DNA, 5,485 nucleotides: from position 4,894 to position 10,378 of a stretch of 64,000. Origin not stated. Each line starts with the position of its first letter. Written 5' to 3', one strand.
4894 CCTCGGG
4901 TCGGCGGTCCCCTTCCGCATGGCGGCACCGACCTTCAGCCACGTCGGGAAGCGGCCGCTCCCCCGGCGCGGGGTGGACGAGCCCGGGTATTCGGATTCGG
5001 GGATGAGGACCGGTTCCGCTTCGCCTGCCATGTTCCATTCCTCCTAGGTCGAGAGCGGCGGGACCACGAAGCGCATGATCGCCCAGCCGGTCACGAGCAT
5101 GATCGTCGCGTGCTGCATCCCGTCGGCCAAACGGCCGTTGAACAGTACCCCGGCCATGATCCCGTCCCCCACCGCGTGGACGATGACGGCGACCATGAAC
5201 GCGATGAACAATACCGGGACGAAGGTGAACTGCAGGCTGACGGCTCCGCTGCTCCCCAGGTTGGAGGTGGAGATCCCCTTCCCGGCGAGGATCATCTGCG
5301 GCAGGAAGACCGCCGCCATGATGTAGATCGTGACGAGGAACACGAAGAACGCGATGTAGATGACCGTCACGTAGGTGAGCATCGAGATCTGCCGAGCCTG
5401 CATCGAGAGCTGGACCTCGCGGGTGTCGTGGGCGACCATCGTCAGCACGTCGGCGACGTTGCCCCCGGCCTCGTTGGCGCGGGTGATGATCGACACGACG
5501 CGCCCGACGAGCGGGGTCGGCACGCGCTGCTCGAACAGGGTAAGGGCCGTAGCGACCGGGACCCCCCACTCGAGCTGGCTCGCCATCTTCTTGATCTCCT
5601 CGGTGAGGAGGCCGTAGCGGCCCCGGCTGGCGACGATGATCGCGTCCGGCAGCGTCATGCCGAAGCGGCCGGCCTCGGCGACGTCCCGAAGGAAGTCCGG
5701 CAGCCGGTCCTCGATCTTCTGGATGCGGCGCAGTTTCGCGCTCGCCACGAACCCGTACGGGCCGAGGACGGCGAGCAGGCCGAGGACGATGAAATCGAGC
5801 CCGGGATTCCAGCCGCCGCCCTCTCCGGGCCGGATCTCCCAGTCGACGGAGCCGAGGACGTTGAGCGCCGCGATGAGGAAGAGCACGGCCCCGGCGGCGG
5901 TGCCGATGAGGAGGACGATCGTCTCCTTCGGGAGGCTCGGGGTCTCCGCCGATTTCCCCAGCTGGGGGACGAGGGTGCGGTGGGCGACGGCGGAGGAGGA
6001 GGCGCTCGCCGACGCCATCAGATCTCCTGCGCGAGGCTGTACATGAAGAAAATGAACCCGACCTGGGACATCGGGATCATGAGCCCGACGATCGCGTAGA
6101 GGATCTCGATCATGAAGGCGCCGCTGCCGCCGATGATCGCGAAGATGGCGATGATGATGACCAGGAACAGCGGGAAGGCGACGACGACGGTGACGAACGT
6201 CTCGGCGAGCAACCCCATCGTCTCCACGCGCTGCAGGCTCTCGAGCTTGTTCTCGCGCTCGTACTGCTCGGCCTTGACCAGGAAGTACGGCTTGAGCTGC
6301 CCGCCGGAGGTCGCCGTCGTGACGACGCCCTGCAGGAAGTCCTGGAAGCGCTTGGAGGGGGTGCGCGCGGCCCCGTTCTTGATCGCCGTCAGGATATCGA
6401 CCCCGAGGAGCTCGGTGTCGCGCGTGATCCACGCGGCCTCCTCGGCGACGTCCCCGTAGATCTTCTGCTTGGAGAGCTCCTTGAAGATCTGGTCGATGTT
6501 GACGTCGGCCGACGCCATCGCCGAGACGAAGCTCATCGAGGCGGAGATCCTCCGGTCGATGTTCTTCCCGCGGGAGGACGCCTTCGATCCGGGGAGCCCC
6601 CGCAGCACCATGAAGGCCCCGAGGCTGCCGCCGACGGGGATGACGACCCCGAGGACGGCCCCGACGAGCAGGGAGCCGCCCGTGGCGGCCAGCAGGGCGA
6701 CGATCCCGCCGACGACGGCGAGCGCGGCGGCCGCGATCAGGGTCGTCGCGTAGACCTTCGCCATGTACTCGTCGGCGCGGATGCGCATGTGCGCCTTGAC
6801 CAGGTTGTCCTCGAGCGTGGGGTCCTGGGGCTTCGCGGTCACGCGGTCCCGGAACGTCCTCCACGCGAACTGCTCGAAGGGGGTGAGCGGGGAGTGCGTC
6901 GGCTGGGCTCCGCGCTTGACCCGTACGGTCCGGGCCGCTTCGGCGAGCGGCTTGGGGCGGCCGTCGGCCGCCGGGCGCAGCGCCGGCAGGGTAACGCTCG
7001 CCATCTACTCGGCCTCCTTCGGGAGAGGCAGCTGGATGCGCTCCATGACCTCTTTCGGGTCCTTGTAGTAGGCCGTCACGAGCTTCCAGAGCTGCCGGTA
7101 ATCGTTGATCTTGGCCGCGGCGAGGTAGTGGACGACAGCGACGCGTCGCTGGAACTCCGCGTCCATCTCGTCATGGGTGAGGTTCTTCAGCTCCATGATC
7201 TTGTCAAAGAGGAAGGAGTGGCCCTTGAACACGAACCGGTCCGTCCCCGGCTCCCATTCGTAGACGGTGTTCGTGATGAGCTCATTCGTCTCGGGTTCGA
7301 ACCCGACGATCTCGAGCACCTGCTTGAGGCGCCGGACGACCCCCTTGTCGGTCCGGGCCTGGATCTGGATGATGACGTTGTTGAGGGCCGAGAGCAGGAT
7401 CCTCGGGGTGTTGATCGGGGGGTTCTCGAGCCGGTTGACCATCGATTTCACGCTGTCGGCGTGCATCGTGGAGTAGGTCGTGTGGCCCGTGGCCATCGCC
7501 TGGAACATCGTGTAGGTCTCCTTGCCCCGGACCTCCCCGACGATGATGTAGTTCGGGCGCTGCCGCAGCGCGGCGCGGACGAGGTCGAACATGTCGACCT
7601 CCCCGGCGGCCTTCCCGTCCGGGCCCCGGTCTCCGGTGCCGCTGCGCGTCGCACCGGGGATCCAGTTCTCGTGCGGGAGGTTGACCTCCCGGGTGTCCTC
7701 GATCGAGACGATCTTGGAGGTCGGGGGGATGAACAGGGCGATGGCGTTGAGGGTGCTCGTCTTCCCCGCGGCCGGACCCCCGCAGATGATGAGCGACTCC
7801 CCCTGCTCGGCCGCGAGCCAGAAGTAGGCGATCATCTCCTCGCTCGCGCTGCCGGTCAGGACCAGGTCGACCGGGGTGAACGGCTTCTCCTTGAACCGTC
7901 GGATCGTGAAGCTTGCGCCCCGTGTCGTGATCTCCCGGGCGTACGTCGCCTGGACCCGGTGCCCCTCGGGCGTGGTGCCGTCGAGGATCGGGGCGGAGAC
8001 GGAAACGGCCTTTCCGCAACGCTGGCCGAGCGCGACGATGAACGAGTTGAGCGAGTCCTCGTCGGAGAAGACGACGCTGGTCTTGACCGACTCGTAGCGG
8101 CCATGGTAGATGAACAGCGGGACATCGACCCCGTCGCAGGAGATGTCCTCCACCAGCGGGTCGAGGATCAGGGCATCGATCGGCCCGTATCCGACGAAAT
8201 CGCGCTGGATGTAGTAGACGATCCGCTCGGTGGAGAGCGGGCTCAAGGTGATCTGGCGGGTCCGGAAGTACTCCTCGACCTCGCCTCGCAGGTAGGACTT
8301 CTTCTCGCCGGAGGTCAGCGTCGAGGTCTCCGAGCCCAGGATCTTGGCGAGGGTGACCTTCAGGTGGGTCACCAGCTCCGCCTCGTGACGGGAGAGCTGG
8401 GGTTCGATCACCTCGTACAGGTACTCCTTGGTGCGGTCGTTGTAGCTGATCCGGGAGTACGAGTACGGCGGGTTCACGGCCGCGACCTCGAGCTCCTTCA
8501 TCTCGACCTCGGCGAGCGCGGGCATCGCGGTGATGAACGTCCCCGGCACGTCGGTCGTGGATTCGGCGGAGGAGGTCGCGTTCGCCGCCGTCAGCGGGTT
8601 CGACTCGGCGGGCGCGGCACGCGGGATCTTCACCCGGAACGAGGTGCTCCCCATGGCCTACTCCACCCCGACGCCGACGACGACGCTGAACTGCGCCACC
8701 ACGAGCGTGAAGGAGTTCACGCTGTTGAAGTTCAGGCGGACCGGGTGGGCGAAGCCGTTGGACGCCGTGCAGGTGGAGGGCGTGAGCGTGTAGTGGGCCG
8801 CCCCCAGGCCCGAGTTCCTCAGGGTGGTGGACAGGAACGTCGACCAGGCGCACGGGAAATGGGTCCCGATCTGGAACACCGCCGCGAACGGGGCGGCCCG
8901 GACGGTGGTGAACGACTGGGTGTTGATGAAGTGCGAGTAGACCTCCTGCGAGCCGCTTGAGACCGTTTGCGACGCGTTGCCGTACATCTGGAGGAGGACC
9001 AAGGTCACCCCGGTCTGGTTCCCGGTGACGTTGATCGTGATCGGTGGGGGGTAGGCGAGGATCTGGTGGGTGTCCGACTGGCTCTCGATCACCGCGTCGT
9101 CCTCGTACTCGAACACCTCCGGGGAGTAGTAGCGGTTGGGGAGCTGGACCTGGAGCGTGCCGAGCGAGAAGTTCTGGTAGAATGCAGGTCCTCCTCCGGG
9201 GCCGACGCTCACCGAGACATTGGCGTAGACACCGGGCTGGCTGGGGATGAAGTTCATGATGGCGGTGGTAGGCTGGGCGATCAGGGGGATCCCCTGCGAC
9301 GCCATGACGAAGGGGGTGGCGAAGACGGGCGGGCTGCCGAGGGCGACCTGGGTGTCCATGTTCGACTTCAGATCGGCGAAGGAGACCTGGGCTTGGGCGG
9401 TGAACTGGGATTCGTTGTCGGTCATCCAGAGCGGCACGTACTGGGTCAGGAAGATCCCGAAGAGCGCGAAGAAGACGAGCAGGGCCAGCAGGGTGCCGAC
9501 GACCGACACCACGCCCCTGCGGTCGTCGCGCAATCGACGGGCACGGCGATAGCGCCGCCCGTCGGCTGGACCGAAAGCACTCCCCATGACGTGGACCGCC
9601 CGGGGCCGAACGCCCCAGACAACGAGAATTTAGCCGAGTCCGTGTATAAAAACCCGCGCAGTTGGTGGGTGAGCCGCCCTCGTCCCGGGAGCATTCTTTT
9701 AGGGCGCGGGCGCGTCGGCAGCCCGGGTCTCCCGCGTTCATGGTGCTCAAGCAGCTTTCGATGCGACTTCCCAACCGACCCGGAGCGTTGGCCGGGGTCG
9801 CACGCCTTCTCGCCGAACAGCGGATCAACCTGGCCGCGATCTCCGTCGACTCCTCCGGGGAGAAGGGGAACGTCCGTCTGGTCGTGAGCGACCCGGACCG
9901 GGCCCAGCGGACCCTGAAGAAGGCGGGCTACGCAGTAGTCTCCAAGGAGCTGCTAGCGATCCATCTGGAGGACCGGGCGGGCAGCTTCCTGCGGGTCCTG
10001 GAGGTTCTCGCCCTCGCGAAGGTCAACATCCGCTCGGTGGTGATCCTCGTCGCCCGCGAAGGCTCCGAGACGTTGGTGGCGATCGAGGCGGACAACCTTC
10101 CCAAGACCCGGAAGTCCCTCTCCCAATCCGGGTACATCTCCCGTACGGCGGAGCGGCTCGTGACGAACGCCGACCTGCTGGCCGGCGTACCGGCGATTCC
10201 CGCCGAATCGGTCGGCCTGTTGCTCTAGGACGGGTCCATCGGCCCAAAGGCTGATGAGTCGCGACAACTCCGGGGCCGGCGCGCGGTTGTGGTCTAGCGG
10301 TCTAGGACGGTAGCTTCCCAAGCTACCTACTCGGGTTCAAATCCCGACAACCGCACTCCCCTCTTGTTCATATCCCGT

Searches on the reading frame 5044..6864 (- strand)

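Call 80: search_protein_families(library=pfam, proteins=[window:5044-6864:-], max_evalue=0.0001)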
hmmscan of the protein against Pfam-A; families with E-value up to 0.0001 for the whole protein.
window:5044-6864:- (606 aa): 1 family
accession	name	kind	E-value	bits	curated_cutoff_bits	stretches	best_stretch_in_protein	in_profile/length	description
PF00482.28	T2SSF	-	2.7e-18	66.6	25.2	1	391-516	1-123/125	Type II secretion system (T2SS), protein F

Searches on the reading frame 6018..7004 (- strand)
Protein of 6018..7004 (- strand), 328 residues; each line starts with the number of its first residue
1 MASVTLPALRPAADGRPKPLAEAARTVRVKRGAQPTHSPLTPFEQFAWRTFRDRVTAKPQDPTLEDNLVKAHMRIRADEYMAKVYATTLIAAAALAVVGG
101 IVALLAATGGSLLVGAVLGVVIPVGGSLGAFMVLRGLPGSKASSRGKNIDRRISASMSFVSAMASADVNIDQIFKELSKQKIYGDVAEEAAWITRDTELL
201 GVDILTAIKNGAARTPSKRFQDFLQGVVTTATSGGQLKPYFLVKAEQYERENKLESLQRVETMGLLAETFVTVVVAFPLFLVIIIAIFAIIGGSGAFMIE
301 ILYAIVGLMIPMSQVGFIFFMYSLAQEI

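Call 80: search_protein_families(library=pfam, proteins=[window:6018-7004:-], max_evalue=0.0001)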
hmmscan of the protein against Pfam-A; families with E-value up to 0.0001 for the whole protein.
window:6018-7004:- (328 aa): 1 family
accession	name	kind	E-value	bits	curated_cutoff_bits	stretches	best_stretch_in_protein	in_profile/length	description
PF00482.28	T2SSF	-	2.1e-14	54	25.2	1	160-284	5-124/125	Type II secretion system (T2SS), protein F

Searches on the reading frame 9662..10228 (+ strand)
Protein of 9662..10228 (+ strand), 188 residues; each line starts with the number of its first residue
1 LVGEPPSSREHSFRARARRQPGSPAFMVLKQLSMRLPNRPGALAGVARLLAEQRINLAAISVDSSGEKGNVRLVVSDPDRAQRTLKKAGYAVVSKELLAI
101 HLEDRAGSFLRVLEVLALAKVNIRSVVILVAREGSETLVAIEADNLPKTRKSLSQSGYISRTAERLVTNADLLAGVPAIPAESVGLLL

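Call 80: search_protein_families(library=pfam, proteins=[window:9662-10228:+], max_evalue=0.0001)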
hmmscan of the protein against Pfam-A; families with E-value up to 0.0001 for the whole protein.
window:9662-10228:+ (188 aa): 4 families
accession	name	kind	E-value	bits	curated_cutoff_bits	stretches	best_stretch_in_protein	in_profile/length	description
PF01842.31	ACT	-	9.3e-19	67.3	27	2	31-82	2-55/66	ACT domain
PF19571.5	ACT_8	-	1.7e-13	51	23.5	1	27-152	1-124/141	ACT domain pair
PF22629.2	ACT_AHAS_ss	-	1.2e-10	41.8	27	1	32-83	1-54/67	AHAS small subunit-like ACT domain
PF13291.12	ACT_4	-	7e-08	33.5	27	0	32-79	9-60/80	ACT domain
